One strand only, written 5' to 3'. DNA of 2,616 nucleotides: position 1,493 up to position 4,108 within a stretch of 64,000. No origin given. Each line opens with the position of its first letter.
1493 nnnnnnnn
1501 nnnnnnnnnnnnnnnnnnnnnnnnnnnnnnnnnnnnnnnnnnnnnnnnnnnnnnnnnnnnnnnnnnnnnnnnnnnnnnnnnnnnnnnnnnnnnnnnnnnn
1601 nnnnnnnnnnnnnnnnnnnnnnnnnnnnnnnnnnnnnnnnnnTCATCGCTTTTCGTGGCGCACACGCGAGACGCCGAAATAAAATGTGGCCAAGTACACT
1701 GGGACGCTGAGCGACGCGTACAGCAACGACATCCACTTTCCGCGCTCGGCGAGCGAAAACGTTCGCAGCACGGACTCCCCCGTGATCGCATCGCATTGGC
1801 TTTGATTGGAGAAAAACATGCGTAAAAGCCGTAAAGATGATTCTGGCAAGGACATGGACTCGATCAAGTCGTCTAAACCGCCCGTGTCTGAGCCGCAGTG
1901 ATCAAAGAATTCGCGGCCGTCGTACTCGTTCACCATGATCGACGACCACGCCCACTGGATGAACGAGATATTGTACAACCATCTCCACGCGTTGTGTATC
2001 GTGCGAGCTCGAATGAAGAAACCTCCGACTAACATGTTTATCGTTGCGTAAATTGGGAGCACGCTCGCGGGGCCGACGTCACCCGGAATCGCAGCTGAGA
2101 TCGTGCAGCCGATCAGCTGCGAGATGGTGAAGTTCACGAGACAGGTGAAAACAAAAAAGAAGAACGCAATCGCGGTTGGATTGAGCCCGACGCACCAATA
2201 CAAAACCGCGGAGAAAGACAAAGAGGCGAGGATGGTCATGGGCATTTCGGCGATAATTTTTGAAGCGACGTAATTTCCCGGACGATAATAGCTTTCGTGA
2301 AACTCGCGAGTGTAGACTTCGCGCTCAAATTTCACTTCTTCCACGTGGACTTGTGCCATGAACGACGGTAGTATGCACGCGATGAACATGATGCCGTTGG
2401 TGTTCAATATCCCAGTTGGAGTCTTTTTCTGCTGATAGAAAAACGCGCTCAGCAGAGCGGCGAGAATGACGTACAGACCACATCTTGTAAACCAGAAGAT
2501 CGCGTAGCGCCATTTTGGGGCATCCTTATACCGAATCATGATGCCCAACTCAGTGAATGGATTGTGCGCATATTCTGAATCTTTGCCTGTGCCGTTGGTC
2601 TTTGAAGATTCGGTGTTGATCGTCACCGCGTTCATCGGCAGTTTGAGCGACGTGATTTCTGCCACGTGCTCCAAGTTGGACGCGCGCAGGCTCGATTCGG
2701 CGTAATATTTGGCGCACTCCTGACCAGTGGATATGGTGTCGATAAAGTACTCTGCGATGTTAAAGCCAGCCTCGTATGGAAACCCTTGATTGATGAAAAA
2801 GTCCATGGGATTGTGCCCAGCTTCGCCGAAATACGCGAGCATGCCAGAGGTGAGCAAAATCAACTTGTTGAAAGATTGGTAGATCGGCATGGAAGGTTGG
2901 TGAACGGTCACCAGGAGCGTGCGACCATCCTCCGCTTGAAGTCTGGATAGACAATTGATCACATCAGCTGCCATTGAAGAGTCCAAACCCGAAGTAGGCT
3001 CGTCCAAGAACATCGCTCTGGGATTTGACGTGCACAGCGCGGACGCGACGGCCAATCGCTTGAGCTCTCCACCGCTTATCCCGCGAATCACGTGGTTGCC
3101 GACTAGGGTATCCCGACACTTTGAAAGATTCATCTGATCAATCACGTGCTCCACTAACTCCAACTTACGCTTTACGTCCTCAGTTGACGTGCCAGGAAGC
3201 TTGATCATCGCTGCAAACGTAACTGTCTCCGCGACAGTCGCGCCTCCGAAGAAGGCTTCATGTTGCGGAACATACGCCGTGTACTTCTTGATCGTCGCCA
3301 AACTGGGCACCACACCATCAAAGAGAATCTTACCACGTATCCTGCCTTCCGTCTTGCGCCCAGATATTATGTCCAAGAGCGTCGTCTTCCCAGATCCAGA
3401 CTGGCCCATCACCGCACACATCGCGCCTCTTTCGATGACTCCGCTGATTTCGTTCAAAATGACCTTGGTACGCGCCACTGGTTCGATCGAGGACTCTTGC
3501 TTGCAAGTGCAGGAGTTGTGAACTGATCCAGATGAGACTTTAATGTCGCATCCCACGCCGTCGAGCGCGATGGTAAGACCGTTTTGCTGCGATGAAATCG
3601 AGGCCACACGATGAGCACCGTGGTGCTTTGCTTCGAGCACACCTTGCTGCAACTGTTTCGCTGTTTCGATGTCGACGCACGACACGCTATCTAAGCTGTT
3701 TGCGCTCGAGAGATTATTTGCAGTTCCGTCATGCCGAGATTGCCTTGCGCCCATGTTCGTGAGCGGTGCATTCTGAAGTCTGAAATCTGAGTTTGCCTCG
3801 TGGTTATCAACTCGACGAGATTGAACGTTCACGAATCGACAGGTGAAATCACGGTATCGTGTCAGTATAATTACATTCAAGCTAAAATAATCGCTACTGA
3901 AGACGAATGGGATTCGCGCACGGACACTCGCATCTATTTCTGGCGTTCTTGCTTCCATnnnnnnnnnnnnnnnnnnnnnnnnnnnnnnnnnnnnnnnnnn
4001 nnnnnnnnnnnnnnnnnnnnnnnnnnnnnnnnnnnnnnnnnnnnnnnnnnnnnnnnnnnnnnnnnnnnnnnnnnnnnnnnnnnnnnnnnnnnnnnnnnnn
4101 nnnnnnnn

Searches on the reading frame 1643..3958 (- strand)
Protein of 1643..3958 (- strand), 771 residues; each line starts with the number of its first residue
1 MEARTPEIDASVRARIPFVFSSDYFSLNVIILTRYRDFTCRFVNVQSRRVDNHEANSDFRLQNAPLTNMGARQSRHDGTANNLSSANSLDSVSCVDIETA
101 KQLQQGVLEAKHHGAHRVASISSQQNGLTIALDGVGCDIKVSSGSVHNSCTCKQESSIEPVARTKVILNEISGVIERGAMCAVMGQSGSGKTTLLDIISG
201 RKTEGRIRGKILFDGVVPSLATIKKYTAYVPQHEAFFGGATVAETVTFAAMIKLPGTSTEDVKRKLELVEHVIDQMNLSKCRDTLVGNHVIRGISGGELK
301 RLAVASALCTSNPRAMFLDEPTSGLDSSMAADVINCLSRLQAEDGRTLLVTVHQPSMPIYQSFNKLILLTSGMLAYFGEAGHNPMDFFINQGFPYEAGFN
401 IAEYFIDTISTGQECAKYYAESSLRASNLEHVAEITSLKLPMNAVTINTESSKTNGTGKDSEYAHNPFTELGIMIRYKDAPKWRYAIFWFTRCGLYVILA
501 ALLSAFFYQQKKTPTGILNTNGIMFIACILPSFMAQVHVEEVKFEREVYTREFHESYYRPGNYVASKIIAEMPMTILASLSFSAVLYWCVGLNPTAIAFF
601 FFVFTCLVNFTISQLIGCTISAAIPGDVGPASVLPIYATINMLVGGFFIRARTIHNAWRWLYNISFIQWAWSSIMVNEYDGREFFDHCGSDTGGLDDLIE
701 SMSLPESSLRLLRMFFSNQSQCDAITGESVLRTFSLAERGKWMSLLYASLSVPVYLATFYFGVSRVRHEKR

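Call 57: search_protein_families(library=pfam, proteins=[window:1643-3958:-], max_evalue=0.00001)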
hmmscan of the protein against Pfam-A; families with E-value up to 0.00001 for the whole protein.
window:1643-3958:- (771 aa): 3 families
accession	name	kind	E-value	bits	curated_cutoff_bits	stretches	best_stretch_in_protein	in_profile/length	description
PF01061.29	ABC2_membrane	-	1.3e-29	103.7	26.9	1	482-679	14-211/211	ABC-2 type transporter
PF00005.33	ABC_tran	-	7e-23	82.2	25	1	168-323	1-137/137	ABC transporter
PF13304.12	AAA_21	-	1.4e-07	32.3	27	0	255-356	199-301/304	AAA domain, putative AbiEii toxin, Type IV TA system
